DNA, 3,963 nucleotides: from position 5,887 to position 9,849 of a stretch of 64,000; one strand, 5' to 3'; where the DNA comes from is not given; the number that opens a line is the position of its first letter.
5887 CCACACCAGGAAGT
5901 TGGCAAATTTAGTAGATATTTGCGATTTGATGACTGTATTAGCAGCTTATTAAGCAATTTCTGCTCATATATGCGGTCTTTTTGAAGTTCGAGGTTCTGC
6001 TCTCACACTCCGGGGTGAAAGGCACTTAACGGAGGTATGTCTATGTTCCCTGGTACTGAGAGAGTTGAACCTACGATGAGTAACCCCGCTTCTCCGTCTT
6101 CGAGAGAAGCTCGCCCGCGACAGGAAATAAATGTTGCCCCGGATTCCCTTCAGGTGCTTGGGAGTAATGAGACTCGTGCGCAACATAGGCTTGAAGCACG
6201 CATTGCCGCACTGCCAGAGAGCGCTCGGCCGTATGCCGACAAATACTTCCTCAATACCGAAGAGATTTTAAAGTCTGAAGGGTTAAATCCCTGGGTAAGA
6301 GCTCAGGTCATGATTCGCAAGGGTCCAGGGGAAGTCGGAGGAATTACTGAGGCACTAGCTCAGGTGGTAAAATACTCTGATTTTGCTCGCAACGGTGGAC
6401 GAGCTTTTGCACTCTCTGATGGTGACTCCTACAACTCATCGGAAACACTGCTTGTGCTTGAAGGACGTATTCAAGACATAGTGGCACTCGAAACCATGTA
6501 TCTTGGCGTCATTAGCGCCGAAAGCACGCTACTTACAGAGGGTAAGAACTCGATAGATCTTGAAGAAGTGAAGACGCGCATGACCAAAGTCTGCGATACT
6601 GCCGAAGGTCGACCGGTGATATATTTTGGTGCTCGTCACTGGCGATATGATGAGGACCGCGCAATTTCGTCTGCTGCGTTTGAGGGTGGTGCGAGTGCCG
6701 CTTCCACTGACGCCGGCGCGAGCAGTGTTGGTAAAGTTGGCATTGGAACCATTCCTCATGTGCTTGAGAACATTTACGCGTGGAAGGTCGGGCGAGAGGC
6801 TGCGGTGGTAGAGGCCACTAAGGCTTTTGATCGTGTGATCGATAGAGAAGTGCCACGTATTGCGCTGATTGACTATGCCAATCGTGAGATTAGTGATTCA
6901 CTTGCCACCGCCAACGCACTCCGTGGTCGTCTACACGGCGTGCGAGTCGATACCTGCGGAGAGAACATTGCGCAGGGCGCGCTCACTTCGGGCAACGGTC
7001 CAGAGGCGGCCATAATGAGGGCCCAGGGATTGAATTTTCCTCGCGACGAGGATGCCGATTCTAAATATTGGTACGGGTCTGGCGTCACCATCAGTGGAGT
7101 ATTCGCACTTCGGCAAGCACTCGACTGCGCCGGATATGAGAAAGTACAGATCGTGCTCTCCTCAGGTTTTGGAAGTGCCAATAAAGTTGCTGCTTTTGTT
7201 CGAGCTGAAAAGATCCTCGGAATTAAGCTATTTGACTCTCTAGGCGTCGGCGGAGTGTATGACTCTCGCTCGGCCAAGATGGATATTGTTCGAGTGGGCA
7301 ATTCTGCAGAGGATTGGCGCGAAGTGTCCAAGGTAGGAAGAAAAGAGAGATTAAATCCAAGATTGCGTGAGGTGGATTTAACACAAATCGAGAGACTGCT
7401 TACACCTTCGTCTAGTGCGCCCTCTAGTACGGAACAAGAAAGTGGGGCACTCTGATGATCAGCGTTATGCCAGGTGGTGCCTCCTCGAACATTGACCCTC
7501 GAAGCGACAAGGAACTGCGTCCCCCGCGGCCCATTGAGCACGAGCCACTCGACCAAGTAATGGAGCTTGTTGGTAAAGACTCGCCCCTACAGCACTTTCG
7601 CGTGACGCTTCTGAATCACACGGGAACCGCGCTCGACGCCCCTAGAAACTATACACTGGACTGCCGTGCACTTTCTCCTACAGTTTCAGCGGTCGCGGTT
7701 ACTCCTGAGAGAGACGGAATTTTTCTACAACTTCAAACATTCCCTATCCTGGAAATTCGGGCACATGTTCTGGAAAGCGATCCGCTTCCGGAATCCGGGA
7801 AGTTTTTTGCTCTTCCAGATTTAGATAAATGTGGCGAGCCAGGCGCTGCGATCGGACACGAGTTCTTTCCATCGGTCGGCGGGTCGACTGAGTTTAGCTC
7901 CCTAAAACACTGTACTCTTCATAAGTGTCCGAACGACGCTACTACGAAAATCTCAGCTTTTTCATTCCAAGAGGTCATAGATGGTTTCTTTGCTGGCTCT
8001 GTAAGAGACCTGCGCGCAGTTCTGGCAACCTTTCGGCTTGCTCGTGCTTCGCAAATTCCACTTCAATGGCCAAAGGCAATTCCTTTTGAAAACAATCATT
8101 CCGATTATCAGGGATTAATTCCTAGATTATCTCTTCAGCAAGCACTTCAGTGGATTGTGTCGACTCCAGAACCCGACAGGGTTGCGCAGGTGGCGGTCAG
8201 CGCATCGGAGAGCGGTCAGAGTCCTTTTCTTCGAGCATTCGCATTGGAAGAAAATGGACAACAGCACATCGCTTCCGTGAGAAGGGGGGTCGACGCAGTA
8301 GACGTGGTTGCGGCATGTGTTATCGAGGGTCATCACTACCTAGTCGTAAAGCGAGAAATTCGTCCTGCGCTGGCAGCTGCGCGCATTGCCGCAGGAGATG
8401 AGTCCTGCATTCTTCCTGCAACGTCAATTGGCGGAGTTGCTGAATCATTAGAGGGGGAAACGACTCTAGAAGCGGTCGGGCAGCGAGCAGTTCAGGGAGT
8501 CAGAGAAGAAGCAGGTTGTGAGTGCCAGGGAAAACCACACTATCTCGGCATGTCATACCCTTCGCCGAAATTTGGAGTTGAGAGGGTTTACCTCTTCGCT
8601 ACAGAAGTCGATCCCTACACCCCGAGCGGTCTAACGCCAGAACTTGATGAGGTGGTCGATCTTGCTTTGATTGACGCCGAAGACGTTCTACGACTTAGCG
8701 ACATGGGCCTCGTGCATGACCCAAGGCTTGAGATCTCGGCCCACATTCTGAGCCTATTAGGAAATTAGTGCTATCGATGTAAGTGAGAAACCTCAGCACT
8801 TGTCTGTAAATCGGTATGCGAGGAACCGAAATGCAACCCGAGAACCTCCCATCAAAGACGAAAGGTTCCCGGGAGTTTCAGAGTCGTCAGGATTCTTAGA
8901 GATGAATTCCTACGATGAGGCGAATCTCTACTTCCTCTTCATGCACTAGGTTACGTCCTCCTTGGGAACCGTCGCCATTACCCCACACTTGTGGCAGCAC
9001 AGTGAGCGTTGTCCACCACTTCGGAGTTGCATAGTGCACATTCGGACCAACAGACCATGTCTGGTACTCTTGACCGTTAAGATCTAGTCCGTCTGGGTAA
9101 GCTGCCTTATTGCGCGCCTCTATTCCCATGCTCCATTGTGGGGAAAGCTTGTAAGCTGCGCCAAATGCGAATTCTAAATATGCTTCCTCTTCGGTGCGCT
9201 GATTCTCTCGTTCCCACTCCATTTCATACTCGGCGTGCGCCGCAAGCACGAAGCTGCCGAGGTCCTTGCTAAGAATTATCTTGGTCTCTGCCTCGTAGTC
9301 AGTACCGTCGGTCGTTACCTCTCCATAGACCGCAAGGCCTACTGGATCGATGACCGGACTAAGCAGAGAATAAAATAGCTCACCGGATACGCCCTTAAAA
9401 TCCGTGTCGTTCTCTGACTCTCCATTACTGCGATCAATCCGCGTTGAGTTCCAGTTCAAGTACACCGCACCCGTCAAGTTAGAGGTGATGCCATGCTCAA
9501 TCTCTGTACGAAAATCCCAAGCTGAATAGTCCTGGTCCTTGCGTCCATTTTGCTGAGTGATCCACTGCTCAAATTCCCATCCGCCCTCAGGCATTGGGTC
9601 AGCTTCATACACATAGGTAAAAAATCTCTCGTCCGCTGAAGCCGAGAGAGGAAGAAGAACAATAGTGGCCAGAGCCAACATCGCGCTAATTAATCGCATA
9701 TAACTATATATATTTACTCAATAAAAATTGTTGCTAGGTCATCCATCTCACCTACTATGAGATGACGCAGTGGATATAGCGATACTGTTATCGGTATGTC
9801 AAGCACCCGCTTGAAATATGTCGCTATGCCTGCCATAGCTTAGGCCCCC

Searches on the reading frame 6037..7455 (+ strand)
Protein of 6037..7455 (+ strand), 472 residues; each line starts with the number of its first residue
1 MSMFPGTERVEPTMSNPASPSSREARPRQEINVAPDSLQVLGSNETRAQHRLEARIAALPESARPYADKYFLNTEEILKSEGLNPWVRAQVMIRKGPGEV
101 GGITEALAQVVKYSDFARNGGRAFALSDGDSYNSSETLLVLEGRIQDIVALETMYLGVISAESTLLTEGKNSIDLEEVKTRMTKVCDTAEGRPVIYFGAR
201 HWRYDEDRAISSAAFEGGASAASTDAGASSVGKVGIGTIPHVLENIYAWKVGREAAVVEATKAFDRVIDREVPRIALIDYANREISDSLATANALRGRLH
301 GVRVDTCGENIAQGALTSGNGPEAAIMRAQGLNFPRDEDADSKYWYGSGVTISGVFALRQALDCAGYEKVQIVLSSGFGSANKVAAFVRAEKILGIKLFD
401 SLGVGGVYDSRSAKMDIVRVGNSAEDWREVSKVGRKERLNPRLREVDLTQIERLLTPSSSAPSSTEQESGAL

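Call 23: search_protein_families(library=pfam, proteins=[window:6037-7455:+], max_evalue=0.0001)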
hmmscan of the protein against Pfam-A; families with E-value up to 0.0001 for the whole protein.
window:6037-7455:+ (472 aa): 1 family
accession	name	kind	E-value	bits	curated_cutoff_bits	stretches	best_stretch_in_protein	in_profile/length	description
PF02749.22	QRPTase_N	-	1.8e-05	25.3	27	1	71-160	4-79/82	Quinolinate phosphoribosyl transferase, N-terminal domain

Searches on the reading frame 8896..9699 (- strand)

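Call 23: search_protein_families(library=pfam, proteins=[window:8896-9699:-], max_evalue=0.0001)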
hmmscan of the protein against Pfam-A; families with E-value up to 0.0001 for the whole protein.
window:8896-9699:- (267 aa): 3 families
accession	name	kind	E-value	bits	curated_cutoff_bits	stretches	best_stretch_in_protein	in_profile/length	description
PF20367.4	DUF6662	-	3.3e-19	69.9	27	2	13-123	8-124/308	Family of unknown function (DUF6662)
PF13557.12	Phenol_MetA_deg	-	3.1e-05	24.6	22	1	65-230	64-216/242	Putative MetA-pathway of phenol degradation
PF13505.12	OMP_b-brl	-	7.8e-05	23.4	28.7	0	47-206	28-161/175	Outer membrane protein beta-barrel domain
